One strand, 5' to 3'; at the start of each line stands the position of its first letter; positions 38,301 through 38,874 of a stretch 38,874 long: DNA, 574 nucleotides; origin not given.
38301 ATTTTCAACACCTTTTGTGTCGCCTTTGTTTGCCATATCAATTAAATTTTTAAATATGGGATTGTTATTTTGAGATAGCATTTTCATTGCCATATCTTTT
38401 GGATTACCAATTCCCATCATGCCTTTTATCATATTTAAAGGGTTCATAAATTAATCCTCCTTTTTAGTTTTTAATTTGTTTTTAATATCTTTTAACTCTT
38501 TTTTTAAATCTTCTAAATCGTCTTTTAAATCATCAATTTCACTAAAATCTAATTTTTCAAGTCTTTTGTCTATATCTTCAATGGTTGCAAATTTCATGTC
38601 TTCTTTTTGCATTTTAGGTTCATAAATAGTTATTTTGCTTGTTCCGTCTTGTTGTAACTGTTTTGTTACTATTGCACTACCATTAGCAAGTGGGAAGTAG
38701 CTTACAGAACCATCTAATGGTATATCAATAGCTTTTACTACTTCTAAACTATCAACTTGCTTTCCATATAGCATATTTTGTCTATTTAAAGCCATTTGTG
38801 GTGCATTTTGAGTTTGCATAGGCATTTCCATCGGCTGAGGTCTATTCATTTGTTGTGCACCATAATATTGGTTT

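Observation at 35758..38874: Seven-gene Cys/Gly/Asn/Tyr-rich cassette of unknown function sits where a lysogeny or moron module would be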

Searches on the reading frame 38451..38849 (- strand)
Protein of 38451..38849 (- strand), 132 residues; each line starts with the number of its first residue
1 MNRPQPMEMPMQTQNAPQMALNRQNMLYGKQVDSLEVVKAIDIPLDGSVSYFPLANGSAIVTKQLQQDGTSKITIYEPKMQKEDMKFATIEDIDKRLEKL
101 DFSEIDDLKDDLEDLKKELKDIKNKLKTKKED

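Call 6: search_protein_families(library=pfam, proteins=[window:38451-38849:-], max_evalue=1)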
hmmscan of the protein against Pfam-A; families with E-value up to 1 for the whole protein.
window:38451-38849:- (132 aa): 5 families
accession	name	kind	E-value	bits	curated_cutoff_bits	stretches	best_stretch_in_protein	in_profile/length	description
PF16515.11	HIP1_clath_bdg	-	0.0064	17.3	28.8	1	58-131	8-80/99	Clathrin-binding domain of Huntingtin-interacting protein 1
PF05377.16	FlaC_arch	-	0.043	14.7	27.8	1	90-127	2-38/55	Flagella accessory protein C (FlaC)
PF10805.13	DUF2730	-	0.045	14.3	24.9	1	81-129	31-82/102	Protein of unknown function (DUF2730)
PF12732.12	YtxH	-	0.42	11.5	37.5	1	105-131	34-64/71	YtxH-like protein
PF15188.11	CCDC-167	-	0.69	10.7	27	0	103-128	4-53/84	Coiled-coil domain-containing protein 167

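Call 7: search_protein_families(library=phrogs, proteins=[window:38451-38849:-], max_evalue=0.1)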
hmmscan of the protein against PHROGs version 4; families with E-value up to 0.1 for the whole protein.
window:38451-38849:- (132 aa): 6 families
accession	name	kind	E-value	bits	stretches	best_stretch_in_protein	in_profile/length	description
phrog_21718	-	unknown function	1.1e-06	29.7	1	5-125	40-150/159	-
phrog_3556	-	unknown function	0.05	13.7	1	65-131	145-209/276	-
phrog_9809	-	unknown function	0.054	14.5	1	71-131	148-211/223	-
phrog_5036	-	unknown function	0.058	14.5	1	74-127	101-153/158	-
phrog_473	-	head and packaging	0.085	14.3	1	102-128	43-69/75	virion structural protein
phrog_137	-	connector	0.087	13.2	0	67-114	43-91/222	head-tail adaptor Ad1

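Call 13: search_protein_families(library=ncbifam, proteins=[window:38451-38849:-], max_evalue=1)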
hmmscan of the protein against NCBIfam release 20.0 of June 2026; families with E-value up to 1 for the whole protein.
window:38451-38849:- (132 aa): 3 families
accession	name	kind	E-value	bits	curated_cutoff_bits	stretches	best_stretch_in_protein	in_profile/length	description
NF010535.0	PRK13923.1-3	equivalog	0.033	14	257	1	68-132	99-163/193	sporulation-specific transcriptional regulator GerR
NF053525.1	thylo_ssr2422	subfamily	0.12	12.9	38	1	80-128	1-48/77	ssr2422 family thylakoid membrane protein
TIGR01829.1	AcAcCoA_reduct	subfamily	0.19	11.4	302.1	1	57-122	13-79/242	acetoacetyl-CoA reductase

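Call 14: search_protein_families(library=padloc, proteins=[window:38451-38849:-], max_evalue=1)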
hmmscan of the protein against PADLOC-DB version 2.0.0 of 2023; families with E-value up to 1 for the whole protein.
window:38451-38849:- (132 aa): 3 families
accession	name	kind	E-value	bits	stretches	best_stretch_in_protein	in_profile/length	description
PDLC00515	JetC1|JetC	-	0.0073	12.3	1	88-131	741-784/1212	DUF3584 domain; MukB-like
PDLC00507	JetC1|JetC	-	0.0075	12.6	1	85-129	729-773/1215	DUF3584 domain; MukB-like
PDLC00312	PtuB1|PtuB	-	0.0099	13.6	1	42-109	135-201/209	Unknown function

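Call 57: search_solved_structures(query=A7, max_evalue=10, show_alignments=2)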
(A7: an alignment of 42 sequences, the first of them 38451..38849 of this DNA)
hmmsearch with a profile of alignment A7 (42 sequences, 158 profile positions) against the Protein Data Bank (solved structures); distinct sequences matched with E-value up to 10: 7.
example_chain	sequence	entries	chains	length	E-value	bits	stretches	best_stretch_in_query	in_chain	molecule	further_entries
1ykd_A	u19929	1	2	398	0.13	15.4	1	53-90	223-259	adenylate cyclase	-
6nau_A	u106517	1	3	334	0.86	12.7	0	46-90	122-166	6-phosphogluconolactonase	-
3htk_A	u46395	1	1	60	2.3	11.3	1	104-154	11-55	Structural maintenance of chromosomes protein 5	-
6h9l_A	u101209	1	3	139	3.2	10.8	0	111-143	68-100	Uncharacterized protein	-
8qaf_A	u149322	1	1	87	5.2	10.1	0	112-142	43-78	sc-apCC-8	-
9had_C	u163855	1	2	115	5.6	10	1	108-143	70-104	DerF21_binder10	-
6wbp_A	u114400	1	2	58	6.9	9.8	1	117-153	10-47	Septin-6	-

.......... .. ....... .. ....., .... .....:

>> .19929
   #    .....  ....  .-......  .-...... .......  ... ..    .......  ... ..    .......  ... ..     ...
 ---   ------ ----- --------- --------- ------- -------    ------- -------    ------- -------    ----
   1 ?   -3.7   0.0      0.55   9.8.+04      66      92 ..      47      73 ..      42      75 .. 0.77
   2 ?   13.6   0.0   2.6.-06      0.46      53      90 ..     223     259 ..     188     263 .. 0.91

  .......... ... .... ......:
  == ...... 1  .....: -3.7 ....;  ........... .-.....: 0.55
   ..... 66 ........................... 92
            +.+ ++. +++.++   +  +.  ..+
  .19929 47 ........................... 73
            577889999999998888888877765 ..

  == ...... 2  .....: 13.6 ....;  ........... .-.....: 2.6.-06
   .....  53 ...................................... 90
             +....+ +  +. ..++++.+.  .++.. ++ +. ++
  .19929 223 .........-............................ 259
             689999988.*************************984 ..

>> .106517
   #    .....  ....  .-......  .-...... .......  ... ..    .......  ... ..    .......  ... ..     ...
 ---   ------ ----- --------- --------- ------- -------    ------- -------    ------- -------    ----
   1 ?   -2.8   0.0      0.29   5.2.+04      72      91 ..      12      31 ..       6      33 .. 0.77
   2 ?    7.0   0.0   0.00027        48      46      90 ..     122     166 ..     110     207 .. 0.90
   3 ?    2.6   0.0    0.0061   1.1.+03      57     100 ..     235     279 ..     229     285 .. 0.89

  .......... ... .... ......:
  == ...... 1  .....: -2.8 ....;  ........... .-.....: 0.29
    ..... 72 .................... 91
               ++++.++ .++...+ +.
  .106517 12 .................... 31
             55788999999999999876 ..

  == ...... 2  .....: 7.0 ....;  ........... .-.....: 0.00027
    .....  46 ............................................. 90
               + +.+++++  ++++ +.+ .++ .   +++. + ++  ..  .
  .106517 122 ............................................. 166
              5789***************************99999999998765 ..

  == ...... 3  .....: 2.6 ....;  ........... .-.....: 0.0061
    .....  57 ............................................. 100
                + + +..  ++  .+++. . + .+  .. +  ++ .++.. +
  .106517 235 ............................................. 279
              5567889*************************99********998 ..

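Call 64: find_homologous_proteins(query=A7, max_evalue=0.00001)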
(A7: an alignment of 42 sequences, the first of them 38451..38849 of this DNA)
Query A7 (42 sequences) (132 aa, profile of the alignment): 2451 proteins with E <= 0.00001 among 3476 candidates; the best 120 are listed.
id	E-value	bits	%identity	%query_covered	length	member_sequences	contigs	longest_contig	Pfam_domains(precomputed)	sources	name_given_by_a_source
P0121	1.1e-29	121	-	-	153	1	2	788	-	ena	-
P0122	5.1e-29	119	39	21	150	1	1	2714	-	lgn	-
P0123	8.6e-29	118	-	-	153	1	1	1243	-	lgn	-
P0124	8.8e-29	118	-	-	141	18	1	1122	-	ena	-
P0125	1.1e-28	118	48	89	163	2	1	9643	-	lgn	-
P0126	1.2e-28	118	-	-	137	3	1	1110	-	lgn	-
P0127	1.9e-28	117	60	73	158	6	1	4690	-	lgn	-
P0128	2.0e-28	117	-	-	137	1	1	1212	-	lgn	-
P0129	3.0e-28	117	28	55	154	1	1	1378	-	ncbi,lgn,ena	-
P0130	3.0e-28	117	48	89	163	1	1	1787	-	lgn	-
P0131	3.3e-28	117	48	89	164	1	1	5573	-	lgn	-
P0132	4.1e-28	116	89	86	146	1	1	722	-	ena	-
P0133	5.4e-28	116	-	-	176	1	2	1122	-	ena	-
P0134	6.9e-28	115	82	99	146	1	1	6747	-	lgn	-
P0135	8.1e-28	115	88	86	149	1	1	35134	-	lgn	-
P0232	1.1e-26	112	100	100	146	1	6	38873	-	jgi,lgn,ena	-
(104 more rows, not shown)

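Call 74: predict_structure(alignment_id=A9)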
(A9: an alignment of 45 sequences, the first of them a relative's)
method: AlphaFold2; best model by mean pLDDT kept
length: 146 residues; sequences in the alignment: 45
mean_pLDDT: 64.2   pTM: 0.35
mean pLDDT of the five models: 64.2, 62.4, 61.5, 60.0, 57.6
residues with pLDDT >= 90: 0; 70-90: 62; 50-70: 42; < 50: 42
segments of 3 or more residues with pLDDT < 50: 1-41
pLDDT, mean of each block of 10 residues (from residue 1): 40 39 37 39 65 67 82 86 85 69 63 66 83 83 59
secondary structure, 60 per line:
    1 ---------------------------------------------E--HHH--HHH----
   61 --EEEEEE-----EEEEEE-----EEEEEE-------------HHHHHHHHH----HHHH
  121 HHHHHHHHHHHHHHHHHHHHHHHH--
elements in order: E63-68 E74-79 E85-90 H104-112 H117-144

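Call 78: fold_search(model_id=the predicted structure, library=pdb)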
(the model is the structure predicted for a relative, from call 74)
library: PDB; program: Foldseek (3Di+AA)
matches with E <= 10: 990; with E <= 0.001: 0
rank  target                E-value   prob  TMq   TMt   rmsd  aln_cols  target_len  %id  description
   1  1lij                  2.7e-01  0.92  0.21  0.10   2.4        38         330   10  STRUCTURE OF T. GONDII ADENOSINE KINASE BOUND TO PRODRUG 2 7-IODOTUBERCIDIN AND AMP-PCP (released 2002-05-15)
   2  1lii                  3.1e-01  0.92  0.20  0.09   1.9        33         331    9  STRUCTURE OF T. GONDII ADENOSINE KINASE BOUND TO ADENOSINE 2 AND AMP-PCP (released 2002-05-15)
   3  2a9y                  4.0e-01  0.80  0.20  0.09   3.6        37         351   14  Crystal structure of T. gondii adenosine kinase complexed with N6-dimethyladenosine (released 2006-07-11)
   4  1dgm                  4.2e-01  0.77  0.20  0.09   3.2        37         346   14  CRYSTAL STRUCTURE OF ADENOSINE KINASE FROM TOXOPLASMA GONDII (released 2000-11-29)
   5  3lyv_A                5.1e-01  0.66  0.27  0.54   8.4        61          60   15  Crystal structure of a domain of ribosome-associated factor Y from streptococcus pyogenes serotype M6. Northeast Struc (released 2010-05-26)
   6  5kew_E                5.4e-01  0.38  0.17  0.26   3.5        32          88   12  Vibrio parahaemolyticus VtrA/VtrC complex bound to the bile salt taurodeoxycholate (released 2016-07-20)
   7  3op0_A                5.8e-01  0.72  0.18  0.08   2.3        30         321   23  Crystal structure of Cbl-c (Cbl-3) TKB domain in complex with EGFR pY1069 peptide (released 2010-10-20)
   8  2abs                  6.2e-01  0.77  0.20  0.09   3.6        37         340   14  Crystal structure of T. gondii adenosine kinase complexed with AMP-PCP (released 2006-01-24)
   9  1fu1_B                6.2e-01  0.23  0.20  0.16  15.8        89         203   10  CRYSTAL STRUCTURE OF HUMAN XRCC4 (released 2000-12-11)
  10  1jnr_B                6.6e-01  0.23  0.18  0.18   6.5        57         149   18  Structure of adenylylsulfate reductase from the hyperthermophilic Archaeoglobus fulgidus at 1.6 resolution (released 2002-02-27)
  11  5kev_A                7.0e-01  0.30  0.17  0.25   3.6        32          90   12  Vibrio parahaemolyticus VtrA/VtrC complex (released 2016-07-20)
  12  3ob1_B                7.9e-01  0.60  0.19  0.10   3.8        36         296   19  Crystal structure of c-Cbl TKB domain in complex with double phosphorylated Spry2 peptide (released 2010-08-18)
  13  5ngm_Av               7.9e-01  0.44  0.25  0.22  12.6        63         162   17  2.9S structure of the 70S ribosome composing the S. aureus 100S complex (released 2017-10-04)
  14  3lyv_B                7.9e-01  0.30  0.24  0.44   7.5        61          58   16  Crystal structure of a domain of ribosome-associated factor Y from streptococcus pyogenes serotype M6. Northeast Struc (released 2010-05-26)
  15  6t7o_A                8.4e-01  0.28  0.23  0.43   7.5        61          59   18  X-ray structure of the C-terminal domain of S. aureus Hibernating Promoting Factor (CTD-SaHPF) (released 2019-12-11)
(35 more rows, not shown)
